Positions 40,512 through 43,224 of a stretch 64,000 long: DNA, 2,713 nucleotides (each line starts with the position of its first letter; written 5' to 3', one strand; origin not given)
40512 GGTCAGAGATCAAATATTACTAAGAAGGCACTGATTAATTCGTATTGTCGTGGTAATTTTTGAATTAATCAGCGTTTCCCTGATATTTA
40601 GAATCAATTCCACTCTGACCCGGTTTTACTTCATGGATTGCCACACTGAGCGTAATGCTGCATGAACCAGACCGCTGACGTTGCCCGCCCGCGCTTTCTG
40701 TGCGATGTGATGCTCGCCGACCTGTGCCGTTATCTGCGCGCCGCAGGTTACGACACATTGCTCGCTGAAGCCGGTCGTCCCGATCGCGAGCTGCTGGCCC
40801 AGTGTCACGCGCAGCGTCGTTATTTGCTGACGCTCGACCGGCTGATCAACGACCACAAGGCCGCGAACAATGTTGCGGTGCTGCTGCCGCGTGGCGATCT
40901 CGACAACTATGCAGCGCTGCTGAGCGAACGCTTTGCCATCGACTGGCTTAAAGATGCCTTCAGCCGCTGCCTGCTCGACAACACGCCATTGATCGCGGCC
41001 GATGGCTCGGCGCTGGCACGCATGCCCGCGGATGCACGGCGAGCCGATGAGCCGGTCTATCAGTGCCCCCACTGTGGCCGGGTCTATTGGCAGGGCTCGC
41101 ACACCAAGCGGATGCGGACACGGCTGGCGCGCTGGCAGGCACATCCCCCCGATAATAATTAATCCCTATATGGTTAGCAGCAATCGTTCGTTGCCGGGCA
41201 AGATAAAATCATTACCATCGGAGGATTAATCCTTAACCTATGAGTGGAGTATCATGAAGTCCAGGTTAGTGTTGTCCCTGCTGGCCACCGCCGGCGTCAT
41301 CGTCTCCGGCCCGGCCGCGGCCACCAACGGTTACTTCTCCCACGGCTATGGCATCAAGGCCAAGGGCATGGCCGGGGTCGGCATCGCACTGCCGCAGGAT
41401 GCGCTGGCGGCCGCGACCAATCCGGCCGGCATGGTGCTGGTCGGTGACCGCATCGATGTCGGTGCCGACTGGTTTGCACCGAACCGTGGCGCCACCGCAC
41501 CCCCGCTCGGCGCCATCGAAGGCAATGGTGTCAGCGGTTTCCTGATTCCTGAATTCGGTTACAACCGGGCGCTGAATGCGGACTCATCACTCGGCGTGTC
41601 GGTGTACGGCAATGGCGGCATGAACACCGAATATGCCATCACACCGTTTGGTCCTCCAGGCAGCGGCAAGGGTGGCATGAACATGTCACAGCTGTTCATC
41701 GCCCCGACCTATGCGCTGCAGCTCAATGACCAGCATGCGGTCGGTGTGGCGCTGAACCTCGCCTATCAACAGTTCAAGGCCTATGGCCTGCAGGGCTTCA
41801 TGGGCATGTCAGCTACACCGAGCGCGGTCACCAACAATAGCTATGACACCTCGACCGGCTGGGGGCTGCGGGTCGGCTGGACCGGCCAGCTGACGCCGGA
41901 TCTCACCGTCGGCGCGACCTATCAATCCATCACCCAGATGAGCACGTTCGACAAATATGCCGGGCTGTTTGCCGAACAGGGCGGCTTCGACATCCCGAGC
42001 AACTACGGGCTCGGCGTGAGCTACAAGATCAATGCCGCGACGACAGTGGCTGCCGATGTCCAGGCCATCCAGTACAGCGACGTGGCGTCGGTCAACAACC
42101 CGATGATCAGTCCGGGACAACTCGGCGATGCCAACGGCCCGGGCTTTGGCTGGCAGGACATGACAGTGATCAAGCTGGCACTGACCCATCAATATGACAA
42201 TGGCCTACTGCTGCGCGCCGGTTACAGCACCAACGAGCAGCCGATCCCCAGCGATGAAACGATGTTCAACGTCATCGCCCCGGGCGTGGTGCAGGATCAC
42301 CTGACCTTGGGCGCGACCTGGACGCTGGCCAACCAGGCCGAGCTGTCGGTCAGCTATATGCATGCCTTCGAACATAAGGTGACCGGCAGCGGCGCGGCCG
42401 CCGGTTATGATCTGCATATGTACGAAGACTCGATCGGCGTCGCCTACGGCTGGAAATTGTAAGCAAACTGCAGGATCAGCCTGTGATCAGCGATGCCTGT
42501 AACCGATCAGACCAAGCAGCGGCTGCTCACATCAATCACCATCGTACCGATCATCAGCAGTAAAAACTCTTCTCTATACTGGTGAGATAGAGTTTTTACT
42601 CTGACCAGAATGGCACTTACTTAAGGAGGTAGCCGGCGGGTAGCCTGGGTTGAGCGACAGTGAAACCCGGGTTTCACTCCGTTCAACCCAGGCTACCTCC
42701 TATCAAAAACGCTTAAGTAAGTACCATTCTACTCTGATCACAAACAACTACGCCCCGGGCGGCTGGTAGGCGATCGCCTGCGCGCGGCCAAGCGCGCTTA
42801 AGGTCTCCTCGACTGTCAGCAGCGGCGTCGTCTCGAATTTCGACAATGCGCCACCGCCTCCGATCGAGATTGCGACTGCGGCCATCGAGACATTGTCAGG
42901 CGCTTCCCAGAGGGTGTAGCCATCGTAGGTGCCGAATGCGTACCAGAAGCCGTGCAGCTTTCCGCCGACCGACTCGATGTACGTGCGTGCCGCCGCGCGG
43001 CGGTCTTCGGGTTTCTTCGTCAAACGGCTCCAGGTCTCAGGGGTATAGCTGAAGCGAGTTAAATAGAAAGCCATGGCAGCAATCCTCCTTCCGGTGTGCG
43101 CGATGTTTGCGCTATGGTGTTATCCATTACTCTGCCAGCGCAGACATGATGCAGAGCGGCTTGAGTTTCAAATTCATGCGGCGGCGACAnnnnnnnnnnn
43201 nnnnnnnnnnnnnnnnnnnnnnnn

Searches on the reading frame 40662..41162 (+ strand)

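Call 73: search_protein_families(library=pfam, proteins=[window:40662-41162:+], max_evalue=0.0001)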
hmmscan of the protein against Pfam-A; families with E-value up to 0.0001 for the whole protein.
window:40662-41162:+ (166 aa): 1 family
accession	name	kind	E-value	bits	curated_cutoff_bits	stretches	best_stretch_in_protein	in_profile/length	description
PF01927.22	Mut7-C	-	1.3e-30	106.9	23.3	1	10-154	1-145/146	Mut7-C RNAse domain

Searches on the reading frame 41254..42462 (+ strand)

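Call 105: search_protein_families(library=pfam, proteins=[L018:89-811:+, L017:915-2594:+, L021:4350-4598:+, L021:4595-4825:+, L021:5685-6107:+], max_evalue=0.01)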
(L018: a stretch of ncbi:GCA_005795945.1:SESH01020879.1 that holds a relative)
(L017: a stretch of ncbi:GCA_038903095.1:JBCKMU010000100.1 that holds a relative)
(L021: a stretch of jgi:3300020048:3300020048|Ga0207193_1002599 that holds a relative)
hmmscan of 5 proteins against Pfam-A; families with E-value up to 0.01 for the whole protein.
L018:89-811:+ (240 aa): 14 families
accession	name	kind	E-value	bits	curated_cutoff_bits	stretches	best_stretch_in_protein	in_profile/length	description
PF12146.15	Hydrolase_4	-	3.9e-70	236.3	27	1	3-217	23-239/239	Serine aminopeptidase, S33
PF00561.26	Abhydrolase_1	-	7.1e-17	62.3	25.8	1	3-94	19-104/245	alpha/beta hydrolase fold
PF12697.13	Abhydrolase_6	-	8.6e-13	49.9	26.3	1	11-217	27-212/217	Alpha/beta hydrolase family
PF00326.27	Peptidase_S9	-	4.6e-07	30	22.6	0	35-93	45-101/213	Prolyl oligopeptidase family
PF02230.22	Abhydrolase_2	-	5.4e-06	26.8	23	0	163-214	148-203/217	Phospholipase/Carboxylesterase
PF01738.24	DLH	-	8.7e-06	25.9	21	1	162-219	136-194/217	Dienelactone hydrolase family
PF20408.4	Abhydrolase_11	-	5e-05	23.6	27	1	14-88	36-106/193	Alpha/beta hydrolase domain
PF02450.21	LCAT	-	0.00033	20.5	21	1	32-80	98-145/392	Lecithin:cholesterol acyltransferase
PF24708.1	Lip_C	-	0.00043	19.5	27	1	43-68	89-114/380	Lipase-like, C-terminal domain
PF02129.25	Peptidase_S15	-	0.00059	20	23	0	6-79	46-118/262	X-Pro dipeptidyl-peptidase (S15 family)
PF03959.19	FSH1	-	0.00064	19.9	21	1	37-204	84-194/211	Serine hydrolase (FSH1)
PF07819.20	PGAP1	-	0.0011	19.2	24.3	1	43-78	77-115/233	PGAP1-like alpha/beta domain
PF00975.26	Thioesterase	-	0.0025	18.5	26.4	1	44-70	54-80/226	Thioesterase domain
PF10142.15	PhoPQ_related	-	0.0098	15.1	20.3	0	166-217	258-308/367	PhoPQ-activated pathogenicity-related protein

L017:915-2594:+ (559 aa): 0 families

L021:4350-4598:+ (82 aa): 1 family
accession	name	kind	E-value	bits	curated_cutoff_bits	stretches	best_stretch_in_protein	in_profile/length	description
PF09720.15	Unstab_antitox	-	4.6e-07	30.2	23.3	1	23-73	2-54/54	Putative addiction module component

L021:4595-4825:+ (76 aa): 0 families

L021:5685-6107:+ (140 aa): 0 families

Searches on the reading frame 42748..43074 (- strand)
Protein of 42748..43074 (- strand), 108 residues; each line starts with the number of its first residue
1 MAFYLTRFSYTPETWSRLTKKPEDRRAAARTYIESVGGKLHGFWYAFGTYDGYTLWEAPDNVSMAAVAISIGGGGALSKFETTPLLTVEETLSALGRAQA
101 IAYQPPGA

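Call 7: search_protein_families(library=pfam, proteins=[window:42748-43074:-], max_evalue=0.01)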
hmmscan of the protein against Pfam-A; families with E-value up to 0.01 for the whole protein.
window:42748-43074:- (108 aa): 2 families
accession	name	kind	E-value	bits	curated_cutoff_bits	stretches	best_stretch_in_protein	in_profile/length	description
PF08734.17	GYD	-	8.3e-24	83.9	31.4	1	4-94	1-90/91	GYD domain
PF11746.14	DUF3303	-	0.0001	22.8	21.2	1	23-97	13-90/92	Domain of unknown function (DUF3303)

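Call 105: search_protein_families(library=pfam, proteins=[L018:89-811:+, L017:915-2594:+, L021:4350-4598:+, L021:4595-4825:+, L021:5685-6107:+], max_evalue=0.01)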
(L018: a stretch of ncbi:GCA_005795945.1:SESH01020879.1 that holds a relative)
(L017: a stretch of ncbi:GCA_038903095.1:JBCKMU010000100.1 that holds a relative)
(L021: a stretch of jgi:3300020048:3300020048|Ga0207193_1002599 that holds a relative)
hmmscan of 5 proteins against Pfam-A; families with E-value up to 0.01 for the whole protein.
L018:89-811:+ (240 aa): 14 families
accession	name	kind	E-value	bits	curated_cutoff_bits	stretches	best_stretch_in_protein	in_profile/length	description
PF12146.15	Hydrolase_4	-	3.9e-70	236.3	27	1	3-217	23-239/239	Serine aminopeptidase, S33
PF00561.26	Abhydrolase_1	-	7.1e-17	62.3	25.8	1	3-94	19-104/245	alpha/beta hydrolase fold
PF12697.13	Abhydrolase_6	-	8.6e-13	49.9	26.3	1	11-217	27-212/217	Alpha/beta hydrolase family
PF00326.27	Peptidase_S9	-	4.6e-07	30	22.6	0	35-93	45-101/213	Prolyl oligopeptidase family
PF02230.22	Abhydrolase_2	-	5.4e-06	26.8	23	0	163-214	148-203/217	Phospholipase/Carboxylesterase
PF01738.24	DLH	-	8.7e-06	25.9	21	1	162-219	136-194/217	Dienelactone hydrolase family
PF20408.4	Abhydrolase_11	-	5e-05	23.6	27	1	14-88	36-106/193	Alpha/beta hydrolase domain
PF02450.21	LCAT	-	0.00033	20.5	21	1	32-80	98-145/392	Lecithin:cholesterol acyltransferase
PF24708.1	Lip_C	-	0.00043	19.5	27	1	43-68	89-114/380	Lipase-like, C-terminal domain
PF02129.25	Peptidase_S15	-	0.00059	20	23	0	6-79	46-118/262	X-Pro dipeptidyl-peptidase (S15 family)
PF03959.19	FSH1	-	0.00064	19.9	21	1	37-204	84-194/211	Serine hydrolase (FSH1)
PF07819.20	PGAP1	-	0.0011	19.2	24.3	1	43-78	77-115/233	PGAP1-like alpha/beta domain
PF00975.26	Thioesterase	-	0.0025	18.5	26.4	1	44-70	54-80/226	Thioesterase domain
PF10142.15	PhoPQ_related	-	0.0098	15.1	20.3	0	166-217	258-308/367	PhoPQ-activated pathogenicity-related protein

L017:915-2594:+ (559 aa): 0 families

L021:4350-4598:+ (82 aa): 1 family
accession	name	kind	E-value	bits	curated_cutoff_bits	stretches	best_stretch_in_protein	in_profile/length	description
PF09720.15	Unstab_antitox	-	4.6e-07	30.2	23.3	1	23-73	2-54/54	Putative addiction module component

L021:4595-4825:+ (76 aa): 0 families

L021:5685-6107:+ (140 aa): 0 families
